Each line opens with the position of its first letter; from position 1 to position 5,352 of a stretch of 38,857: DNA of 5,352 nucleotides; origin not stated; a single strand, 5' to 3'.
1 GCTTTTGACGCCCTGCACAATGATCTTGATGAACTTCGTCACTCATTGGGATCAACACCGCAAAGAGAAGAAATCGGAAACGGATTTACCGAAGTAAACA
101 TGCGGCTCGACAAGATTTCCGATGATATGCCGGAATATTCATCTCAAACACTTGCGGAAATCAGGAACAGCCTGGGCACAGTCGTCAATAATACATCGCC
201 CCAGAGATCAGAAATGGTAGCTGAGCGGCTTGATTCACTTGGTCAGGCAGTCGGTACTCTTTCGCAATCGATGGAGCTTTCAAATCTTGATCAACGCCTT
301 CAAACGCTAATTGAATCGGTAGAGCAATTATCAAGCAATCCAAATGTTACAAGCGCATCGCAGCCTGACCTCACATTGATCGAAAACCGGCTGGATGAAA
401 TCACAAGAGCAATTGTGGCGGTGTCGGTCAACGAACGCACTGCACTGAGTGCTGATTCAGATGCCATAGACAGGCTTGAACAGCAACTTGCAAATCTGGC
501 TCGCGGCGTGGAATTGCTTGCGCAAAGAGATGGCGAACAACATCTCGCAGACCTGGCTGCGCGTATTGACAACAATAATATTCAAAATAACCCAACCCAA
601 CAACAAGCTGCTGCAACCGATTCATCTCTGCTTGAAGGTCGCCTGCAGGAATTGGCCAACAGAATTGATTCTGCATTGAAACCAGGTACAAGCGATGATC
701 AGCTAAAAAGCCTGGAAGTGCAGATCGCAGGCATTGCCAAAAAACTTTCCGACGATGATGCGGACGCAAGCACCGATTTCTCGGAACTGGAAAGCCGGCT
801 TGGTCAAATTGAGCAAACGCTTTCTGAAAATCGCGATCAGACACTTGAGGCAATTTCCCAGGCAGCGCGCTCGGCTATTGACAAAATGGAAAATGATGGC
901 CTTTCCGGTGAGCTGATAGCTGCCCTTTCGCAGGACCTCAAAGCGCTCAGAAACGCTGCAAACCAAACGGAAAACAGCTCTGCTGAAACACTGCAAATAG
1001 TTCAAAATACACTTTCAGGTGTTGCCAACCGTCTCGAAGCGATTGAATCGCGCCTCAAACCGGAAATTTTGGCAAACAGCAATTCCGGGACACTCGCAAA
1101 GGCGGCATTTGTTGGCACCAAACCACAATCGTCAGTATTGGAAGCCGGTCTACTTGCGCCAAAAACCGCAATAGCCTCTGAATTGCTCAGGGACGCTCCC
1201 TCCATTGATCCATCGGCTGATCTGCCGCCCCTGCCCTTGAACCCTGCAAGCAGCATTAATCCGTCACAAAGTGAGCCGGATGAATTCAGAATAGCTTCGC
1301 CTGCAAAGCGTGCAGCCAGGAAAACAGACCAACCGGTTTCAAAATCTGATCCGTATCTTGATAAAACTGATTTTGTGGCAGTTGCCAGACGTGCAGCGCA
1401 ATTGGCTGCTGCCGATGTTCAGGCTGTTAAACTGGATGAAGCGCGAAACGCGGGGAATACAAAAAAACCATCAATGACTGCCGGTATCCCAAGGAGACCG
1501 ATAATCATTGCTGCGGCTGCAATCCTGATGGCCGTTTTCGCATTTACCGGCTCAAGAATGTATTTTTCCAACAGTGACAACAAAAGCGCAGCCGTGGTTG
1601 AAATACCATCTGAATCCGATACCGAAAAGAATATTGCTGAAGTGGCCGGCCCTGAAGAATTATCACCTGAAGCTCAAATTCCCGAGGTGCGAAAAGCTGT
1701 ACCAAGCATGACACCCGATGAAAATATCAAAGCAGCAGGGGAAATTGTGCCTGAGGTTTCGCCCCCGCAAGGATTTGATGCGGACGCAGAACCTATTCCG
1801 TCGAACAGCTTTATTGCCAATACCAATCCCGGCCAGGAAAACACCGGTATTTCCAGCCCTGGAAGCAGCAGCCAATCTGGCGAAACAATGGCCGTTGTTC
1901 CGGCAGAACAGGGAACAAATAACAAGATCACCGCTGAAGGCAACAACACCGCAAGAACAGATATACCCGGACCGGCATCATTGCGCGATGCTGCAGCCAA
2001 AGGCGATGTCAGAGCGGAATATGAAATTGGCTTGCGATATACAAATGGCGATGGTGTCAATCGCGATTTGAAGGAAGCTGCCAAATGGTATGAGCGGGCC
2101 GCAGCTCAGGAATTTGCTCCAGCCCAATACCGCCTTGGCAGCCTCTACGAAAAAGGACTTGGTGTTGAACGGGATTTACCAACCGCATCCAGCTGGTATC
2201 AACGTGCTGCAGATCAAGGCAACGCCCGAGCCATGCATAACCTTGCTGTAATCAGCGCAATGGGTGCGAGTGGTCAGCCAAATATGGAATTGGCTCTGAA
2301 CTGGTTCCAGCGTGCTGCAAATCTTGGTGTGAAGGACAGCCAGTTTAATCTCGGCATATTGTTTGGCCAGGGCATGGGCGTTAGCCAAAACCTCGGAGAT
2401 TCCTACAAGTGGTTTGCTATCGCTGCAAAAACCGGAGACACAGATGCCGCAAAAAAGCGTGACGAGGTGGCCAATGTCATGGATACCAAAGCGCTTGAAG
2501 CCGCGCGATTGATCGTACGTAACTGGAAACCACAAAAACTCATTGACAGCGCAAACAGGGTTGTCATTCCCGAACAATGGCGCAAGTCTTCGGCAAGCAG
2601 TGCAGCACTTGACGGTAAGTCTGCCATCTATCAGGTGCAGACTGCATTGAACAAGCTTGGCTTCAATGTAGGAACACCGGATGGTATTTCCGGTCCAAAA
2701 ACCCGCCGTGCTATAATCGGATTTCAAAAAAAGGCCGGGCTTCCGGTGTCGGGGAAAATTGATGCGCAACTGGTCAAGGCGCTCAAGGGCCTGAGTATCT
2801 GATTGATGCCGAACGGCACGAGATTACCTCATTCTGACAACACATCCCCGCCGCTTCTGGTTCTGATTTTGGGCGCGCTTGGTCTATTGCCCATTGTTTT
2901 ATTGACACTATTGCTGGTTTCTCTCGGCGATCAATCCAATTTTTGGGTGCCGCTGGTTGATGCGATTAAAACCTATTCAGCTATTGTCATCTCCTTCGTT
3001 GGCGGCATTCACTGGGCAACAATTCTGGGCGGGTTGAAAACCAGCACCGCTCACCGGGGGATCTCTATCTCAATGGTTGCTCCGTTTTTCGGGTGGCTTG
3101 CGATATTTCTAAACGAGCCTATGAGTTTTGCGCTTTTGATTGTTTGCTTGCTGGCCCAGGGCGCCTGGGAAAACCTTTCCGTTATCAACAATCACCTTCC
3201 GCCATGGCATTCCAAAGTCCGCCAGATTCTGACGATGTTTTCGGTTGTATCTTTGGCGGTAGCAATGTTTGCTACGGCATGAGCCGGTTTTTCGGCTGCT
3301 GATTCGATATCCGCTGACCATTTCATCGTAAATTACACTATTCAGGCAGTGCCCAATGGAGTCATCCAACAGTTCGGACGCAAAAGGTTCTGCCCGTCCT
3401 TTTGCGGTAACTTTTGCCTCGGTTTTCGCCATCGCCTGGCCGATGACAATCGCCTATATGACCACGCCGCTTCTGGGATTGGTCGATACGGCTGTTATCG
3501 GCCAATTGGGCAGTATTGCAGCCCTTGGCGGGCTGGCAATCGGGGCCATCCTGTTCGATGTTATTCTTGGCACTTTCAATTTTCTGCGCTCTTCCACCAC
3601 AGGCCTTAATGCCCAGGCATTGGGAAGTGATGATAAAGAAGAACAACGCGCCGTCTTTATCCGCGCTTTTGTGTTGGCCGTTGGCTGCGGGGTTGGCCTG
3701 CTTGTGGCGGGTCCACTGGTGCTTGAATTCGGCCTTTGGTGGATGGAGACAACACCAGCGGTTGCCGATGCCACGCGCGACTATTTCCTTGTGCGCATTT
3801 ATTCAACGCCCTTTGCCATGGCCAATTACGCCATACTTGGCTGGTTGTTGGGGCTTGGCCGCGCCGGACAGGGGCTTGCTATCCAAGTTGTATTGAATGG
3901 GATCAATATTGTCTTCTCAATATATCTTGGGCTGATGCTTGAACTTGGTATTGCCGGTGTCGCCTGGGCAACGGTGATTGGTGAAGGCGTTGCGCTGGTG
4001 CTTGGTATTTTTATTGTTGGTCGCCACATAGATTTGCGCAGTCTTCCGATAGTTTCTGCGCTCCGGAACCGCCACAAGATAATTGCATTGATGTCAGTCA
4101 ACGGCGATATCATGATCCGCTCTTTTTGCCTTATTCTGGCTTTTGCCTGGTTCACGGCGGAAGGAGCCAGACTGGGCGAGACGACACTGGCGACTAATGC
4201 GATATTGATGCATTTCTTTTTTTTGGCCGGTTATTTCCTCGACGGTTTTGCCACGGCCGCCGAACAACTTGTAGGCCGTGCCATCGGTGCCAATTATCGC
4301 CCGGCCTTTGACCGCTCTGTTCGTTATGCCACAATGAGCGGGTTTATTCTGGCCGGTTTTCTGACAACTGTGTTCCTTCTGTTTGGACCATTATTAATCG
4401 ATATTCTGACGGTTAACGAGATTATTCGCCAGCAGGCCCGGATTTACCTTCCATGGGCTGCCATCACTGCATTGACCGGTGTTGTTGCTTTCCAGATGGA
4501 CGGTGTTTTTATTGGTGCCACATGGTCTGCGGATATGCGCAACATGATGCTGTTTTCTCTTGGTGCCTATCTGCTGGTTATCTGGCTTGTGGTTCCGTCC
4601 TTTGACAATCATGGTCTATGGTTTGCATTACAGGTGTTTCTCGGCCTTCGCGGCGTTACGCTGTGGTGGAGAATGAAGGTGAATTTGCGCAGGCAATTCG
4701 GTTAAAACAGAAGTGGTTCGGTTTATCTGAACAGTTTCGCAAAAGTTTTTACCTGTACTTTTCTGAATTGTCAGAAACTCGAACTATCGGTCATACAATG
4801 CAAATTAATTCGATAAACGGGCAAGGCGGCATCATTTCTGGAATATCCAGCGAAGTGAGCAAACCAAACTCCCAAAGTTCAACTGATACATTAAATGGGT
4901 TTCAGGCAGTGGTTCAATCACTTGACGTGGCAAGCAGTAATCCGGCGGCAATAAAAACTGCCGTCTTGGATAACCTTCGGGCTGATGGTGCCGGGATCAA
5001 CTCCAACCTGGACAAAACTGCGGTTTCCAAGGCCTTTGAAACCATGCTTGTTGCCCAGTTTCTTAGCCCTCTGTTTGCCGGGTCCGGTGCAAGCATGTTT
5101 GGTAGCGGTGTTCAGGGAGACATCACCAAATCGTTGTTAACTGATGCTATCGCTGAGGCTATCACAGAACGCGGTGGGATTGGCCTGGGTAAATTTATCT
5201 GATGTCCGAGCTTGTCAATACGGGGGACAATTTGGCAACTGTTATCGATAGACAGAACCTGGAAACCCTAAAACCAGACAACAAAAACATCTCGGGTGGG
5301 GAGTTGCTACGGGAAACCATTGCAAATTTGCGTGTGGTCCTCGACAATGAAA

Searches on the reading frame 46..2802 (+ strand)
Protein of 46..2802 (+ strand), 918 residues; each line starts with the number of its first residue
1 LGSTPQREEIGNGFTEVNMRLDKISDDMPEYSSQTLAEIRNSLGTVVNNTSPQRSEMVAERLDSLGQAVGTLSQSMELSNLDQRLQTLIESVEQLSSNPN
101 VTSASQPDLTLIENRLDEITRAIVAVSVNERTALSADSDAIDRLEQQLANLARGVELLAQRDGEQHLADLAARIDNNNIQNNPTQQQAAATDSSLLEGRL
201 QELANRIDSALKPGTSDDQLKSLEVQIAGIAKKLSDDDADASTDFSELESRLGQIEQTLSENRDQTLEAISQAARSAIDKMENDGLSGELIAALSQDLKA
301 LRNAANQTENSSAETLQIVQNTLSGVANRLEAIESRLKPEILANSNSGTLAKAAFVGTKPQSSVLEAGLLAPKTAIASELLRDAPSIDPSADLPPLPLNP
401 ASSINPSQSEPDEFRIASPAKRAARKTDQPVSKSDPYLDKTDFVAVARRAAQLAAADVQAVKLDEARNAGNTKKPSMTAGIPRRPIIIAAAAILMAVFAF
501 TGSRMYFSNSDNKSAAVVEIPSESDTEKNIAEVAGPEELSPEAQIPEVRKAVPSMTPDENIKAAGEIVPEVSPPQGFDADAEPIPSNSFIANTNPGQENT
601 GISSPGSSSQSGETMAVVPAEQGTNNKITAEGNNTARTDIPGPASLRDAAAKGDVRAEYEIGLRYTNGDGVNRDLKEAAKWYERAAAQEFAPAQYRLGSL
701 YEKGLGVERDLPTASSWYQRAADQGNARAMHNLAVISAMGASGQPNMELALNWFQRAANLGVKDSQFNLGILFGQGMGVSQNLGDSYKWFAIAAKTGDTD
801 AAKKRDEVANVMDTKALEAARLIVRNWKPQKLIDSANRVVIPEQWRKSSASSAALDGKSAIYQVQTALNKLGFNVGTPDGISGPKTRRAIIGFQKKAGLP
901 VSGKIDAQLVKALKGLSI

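Call 54: search_protein_families(library=pfam, proteins=[window:46-2802:+])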
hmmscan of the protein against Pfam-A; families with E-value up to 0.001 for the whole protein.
window:46-2802:+ (918 aa): 2 families
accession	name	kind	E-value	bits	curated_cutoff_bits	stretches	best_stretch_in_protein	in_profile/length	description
PF08238.18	Sel1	-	6e-32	109.4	30.7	3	691-726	1-36/36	Sel1 repeat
PF01471.23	PG_binding_1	-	5e-17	62.3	23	1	859-913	3-57/57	Putative peptidoglycan binding domain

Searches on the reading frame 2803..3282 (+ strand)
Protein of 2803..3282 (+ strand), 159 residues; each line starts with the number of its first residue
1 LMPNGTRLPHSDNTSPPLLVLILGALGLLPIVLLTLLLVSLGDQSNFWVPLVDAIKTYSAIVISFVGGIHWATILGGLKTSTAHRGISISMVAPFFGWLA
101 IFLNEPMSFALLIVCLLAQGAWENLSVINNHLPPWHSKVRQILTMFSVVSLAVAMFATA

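Call 54: search_protein_families(library=pfam, proteins=[window:2803-3282:+])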
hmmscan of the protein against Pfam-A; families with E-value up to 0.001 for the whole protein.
window:2803-3282:+ (159 aa): 1 family
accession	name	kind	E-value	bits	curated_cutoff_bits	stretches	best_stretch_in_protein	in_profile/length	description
PF11911.13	DUF3429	-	2.6e-21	76.8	39.1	1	18-155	3-143/144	Protein of unknown function (DUF3429)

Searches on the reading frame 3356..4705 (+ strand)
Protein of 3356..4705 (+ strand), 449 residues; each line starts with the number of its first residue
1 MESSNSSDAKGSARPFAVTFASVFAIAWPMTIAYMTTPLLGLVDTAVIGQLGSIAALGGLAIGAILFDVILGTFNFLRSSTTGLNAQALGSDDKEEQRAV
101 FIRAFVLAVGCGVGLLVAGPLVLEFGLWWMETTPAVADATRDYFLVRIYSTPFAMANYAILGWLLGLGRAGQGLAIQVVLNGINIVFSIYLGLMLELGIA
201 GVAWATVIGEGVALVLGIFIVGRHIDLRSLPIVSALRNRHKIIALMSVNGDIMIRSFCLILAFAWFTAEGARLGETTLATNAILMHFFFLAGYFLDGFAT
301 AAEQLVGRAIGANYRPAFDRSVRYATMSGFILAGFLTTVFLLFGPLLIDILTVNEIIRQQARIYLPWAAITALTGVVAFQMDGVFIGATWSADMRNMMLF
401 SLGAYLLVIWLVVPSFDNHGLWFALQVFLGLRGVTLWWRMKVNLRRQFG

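Call 54: search_protein_families(library=pfam, proteins=[window:3356-4705:+])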
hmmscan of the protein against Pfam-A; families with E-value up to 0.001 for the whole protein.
window:3356-4705:+ (449 aa): 1 family
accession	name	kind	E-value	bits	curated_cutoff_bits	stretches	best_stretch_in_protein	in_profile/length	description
PF01554.23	MatE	-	5.4e-32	111.1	24.9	2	29-188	1-159/161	MatE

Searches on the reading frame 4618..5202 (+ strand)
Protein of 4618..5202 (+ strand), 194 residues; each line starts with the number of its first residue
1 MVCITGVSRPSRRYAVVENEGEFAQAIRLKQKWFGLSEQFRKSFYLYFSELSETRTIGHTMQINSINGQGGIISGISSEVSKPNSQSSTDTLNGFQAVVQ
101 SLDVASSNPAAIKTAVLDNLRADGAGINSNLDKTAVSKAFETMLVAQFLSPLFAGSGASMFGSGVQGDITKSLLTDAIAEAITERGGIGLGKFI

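Call 54: search_protein_families(library=pfam, proteins=[window:4618-5202:+])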
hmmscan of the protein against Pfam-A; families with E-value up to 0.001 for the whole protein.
window:4618-5202:+ (194 aa): 1 family
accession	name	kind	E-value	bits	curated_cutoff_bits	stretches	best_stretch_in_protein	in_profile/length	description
PF10135.14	Rod-binding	-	1.1e-05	26.3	25.1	1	158-193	11-47/51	Rod binding protein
